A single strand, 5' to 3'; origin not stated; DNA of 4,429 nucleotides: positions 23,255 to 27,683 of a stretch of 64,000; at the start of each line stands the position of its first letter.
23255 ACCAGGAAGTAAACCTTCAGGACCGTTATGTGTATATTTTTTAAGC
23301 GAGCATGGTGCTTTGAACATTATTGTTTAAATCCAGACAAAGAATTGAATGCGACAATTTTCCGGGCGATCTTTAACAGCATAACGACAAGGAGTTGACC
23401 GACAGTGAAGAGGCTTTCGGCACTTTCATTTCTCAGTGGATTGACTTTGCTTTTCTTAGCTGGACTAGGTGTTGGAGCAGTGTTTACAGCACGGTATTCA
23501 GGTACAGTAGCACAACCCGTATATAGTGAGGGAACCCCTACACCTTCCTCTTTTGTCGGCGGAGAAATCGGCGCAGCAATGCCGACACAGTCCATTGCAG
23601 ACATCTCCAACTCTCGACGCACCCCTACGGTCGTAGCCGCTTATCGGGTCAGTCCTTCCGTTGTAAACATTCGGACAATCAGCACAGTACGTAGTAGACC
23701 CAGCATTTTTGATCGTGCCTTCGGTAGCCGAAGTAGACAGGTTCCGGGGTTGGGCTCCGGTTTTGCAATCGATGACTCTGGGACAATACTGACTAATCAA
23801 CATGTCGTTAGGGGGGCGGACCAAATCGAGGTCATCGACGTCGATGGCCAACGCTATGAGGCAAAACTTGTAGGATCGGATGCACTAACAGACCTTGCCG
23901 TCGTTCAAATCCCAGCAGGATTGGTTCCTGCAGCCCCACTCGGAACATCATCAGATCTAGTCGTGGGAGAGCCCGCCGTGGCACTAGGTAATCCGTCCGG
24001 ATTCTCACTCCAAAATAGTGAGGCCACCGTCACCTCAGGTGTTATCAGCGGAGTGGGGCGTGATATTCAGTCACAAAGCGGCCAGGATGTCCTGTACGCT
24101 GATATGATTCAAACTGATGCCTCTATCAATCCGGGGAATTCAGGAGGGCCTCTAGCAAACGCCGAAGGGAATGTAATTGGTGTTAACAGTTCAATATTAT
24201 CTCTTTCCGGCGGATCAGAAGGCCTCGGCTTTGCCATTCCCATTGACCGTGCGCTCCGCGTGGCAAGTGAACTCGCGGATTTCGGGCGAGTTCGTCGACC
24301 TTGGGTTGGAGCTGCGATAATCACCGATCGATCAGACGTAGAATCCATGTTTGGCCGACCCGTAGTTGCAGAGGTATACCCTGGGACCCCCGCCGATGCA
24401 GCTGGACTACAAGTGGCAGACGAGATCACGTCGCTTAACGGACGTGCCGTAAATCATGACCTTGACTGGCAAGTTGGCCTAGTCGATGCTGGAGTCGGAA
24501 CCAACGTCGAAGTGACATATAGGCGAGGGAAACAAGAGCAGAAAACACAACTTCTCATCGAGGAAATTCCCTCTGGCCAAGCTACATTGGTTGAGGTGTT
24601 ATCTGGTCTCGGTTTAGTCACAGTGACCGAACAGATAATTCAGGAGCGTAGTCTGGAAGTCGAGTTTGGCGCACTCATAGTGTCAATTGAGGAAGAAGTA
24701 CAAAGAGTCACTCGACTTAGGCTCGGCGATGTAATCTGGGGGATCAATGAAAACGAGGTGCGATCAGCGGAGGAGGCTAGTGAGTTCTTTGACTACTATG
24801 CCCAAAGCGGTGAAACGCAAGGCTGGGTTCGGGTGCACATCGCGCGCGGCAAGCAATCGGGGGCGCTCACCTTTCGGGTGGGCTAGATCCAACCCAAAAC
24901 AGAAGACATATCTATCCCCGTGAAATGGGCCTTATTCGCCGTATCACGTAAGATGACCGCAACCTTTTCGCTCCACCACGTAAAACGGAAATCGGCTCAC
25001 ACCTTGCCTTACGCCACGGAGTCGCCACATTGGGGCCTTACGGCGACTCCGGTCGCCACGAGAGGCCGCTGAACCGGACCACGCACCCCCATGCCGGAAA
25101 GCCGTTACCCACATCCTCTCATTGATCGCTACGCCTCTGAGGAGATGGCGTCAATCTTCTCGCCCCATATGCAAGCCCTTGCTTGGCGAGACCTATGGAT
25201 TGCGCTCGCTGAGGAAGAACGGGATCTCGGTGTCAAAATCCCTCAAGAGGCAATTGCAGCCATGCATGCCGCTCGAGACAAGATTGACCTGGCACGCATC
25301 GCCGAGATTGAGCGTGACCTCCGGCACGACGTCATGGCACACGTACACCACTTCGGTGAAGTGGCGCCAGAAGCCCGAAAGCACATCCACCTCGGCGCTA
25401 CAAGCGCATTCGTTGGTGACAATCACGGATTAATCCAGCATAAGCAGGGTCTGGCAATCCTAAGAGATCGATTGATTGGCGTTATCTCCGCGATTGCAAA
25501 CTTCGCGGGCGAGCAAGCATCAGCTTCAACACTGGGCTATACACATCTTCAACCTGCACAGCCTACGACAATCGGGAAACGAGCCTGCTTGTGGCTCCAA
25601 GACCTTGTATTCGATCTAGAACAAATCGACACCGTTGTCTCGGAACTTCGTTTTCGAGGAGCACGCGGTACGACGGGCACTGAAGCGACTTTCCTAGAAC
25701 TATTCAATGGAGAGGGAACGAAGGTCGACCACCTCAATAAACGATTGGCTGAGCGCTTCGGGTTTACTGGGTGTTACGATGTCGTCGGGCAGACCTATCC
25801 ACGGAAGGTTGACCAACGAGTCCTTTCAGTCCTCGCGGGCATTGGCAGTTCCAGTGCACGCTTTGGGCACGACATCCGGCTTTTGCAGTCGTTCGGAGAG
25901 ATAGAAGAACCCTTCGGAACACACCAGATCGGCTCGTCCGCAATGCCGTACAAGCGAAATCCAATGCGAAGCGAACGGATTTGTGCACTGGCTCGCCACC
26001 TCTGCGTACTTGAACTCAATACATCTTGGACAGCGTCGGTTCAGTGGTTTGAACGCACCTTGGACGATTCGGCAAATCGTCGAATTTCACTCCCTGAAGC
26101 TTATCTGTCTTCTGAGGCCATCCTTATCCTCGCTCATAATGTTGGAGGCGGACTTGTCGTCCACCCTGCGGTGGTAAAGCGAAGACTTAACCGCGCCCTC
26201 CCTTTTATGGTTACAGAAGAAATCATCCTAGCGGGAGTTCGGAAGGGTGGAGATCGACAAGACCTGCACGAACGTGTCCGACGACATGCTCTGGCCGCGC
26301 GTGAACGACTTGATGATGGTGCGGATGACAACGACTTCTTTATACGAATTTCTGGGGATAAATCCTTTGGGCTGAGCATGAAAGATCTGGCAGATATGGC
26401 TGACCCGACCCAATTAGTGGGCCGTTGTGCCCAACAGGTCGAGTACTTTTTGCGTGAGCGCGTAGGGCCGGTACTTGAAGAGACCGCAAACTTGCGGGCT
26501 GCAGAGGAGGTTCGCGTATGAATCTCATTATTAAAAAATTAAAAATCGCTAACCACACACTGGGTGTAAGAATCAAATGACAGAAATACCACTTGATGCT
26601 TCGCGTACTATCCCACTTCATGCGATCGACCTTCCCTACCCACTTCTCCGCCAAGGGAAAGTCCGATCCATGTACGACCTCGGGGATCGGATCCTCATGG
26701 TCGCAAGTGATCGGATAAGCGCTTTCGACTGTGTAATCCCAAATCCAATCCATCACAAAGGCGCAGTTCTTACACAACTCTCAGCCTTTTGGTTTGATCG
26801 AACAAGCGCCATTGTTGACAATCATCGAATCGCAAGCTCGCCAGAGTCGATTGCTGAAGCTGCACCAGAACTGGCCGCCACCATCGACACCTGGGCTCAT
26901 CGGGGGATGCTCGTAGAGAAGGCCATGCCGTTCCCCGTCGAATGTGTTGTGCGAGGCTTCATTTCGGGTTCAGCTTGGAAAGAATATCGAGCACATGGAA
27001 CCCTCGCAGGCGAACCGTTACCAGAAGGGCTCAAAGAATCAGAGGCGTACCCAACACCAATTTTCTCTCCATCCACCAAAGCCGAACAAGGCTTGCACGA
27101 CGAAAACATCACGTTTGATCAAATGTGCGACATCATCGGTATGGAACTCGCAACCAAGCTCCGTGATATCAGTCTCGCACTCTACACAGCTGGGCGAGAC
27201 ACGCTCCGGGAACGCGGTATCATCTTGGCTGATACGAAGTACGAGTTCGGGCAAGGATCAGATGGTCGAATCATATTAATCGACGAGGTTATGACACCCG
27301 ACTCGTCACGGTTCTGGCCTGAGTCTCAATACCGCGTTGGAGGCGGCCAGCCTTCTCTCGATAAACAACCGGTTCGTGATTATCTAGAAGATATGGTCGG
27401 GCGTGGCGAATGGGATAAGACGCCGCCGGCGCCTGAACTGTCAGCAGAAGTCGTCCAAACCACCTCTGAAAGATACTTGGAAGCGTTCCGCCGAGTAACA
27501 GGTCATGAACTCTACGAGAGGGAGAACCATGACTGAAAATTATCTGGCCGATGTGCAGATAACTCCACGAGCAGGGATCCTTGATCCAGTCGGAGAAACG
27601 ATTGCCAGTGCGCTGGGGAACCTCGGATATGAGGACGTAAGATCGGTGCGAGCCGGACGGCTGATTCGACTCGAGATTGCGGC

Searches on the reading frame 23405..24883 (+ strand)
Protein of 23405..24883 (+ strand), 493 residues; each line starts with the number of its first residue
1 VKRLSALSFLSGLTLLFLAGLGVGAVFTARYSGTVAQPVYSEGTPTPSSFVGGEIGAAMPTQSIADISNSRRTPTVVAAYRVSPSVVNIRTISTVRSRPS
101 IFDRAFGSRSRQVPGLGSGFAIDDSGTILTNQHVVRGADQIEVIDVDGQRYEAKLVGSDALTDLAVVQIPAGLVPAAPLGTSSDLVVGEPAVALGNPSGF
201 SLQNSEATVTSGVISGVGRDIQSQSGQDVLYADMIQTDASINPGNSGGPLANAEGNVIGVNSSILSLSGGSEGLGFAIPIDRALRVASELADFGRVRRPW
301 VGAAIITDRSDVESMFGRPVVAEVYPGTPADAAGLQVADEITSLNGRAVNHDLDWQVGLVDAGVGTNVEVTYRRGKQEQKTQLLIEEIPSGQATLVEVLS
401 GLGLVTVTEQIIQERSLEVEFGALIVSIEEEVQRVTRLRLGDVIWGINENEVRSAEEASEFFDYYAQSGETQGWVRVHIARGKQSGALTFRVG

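Call 31: search_protein_families(library=ncbifam, proteins=[window:23405-24883:+], max_evalue=1e-8)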
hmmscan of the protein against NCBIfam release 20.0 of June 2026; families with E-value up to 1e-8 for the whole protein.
window:23405-24883:+ (493 aa): 13 families
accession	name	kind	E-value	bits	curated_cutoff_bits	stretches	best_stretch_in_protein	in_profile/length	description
TIGR02037.1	degP_htrA_DO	subfamily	1.4e-92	310.9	416.2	1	80-487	8-431/434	Do family serine endopeptidase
NF041521.1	HhoA_HhoB_HtrA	equivalog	8.4e-73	245.5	450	1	78-386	6-332/335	HhoA/HhoB/HtrA family serine endopeptidase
NF047968.1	SerProtHtrA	equivalog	4.6e-65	220.3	470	1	71-382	49-354/357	serine protease HtrA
NF007526.1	PRK10139.1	equivalog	1.4e-54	185.5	756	1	81-457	48-428/456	serine endoprotease DegQ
NF008147.1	PRK10898.1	equivalog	4.5e-54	183.9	408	1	80-389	52-351/352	outer membrane-stress sensor serine endopeptidase DegS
TIGR02038.1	protease_degS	equivalog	2.6e-53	181.4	422.95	1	78-389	50-350/351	outer membrane-stress sensor serine endopeptidase DegS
NF053637.1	SerProtHtrAspr2045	equivalog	3.5e-50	171.1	650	1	68-381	55-383/394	serine protease HtrA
NF008189.1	PRK10942.1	equivalog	1.8e-49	168.5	720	1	110-463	108-455/477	serine endoprotease DegP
NF050055.1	SerProtHtrAMycob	equivalog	1.9e-41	142.5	800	1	110-372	222-485/502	serine protease HtrA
NF040960.1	MamE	equivalog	4.1e-36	124.8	800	1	91-286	98-289/659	magnetosome formation protease MamE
NF033740.0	MarP_fam_protase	equivalog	3.5e-25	88.8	250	1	116-286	212-373/390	MarP family serine protease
NF040961.1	MamO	equivalog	5.4e-11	41.5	800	1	77-297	77-271/648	magnetosome protein MamO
NF041199.1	trx7_PDZ_seleno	equivalog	3.9e-09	35.9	300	0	320-491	206-389/390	Trx7/PDZ domain-containing (seleno)protein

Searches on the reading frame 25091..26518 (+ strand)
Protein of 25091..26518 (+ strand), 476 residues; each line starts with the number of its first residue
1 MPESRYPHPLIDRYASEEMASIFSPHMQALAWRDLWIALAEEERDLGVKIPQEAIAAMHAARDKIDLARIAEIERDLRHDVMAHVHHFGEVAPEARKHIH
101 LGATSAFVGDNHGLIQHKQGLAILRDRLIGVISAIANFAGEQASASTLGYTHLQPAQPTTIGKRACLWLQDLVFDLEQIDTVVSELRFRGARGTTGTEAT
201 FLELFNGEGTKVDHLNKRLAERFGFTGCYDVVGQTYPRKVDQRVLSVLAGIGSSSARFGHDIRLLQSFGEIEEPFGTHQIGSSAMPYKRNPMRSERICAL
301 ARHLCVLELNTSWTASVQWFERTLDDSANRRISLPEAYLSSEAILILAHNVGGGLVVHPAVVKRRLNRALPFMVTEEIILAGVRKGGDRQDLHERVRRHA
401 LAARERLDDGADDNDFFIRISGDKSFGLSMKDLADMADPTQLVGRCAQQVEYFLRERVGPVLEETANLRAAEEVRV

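Call 31: search_protein_families(library=ncbifam, proteins=[window:25091-26518:+], max_evalue=1e-8)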
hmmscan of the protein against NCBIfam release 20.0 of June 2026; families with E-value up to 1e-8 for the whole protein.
window:25091-26518:+ (476 aa): 8 families
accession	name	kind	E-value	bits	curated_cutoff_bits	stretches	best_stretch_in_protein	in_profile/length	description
TIGR00928.1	purB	equivalog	1.4e-103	347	326.2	1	10-452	1-434/436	adenylosuccinate lyase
NF006500.1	PRK08937.2-4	subfamily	2.2e-39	135.5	626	1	12-451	12-440/448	adenylosuccinate lyase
NF052536.2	CoM_syn_XcbD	exception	2.9e-36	125.2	600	1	13-451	13-440/443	3-sulfopropionylcysteine synthase XcbD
TIGR02426.1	protocat_pcaB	equivalog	1.1e-33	116.6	355.75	1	12-322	3-305/338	3-carboxy-cis,cis-muconate cycloisomerase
NF006554.0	PRK09053.1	equivalog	9.2e-32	110.4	595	1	14-455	13-446/453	3-carboxy-cis,cis-muconate cycloisomerase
NF004631.0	PRK05975.1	equivalog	5.7e-26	91.3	371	1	4-306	4-297/352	3-carboxy-cis,cis-muconate cycloisomerase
NF052556.1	NtrsucLyaStm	equivalog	4.3e-20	72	650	1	36-451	44-461/466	nitrosuccinate lyase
NF006764.0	PRK09285.1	equivalog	2.3e-18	65.9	446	1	54-297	66-310/456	adenylosuccinate lyase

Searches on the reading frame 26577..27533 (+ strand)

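Call 30: search_protein_families(library=ncbifam, proteins=[window:26577-27533:+], max_evalue=1e-8)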
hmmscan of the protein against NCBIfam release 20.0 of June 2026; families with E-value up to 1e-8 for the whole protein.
window:26577-27533:+ (319 aa): 6 families
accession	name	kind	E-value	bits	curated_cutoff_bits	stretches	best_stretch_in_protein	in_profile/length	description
NF010568.0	PRK13961.1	equivalog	8.2e-114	379.8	251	1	20-311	12-295/297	phosphoribosylaminoimidazolesuccinocarboxamide synthase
NF009251.0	PRK12607.1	equivalog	2.2e-75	253.5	371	1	17-316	11-296/315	phosphoribosylaminoimidazolesuccinocarboxamide synthase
TIGR00081.1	purC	equivalog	1.3e-57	195.4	189.9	1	24-311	8-273/279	phosphoribosylaminoimidazolesuccinocarboxamide synthase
NF010564.0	PRK13959.1-1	subfamily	7.9e-33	113.8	459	1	23-311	3-293/294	phosphoribosylaminoimidazolesuccinocarboxamide synthase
NF010567.0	PRK13960.1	equivalog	9e-23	80.6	581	1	39-255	56-279/367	phosphoribosylaminoimidazolesuccinocarboxamide synthase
TIGR02735.1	purC_vibrio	equivalog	1.6e-20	73.2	394.2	1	39-255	55-278/365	phosphoribosylaminoimidazolesuccinocarboxamide synthase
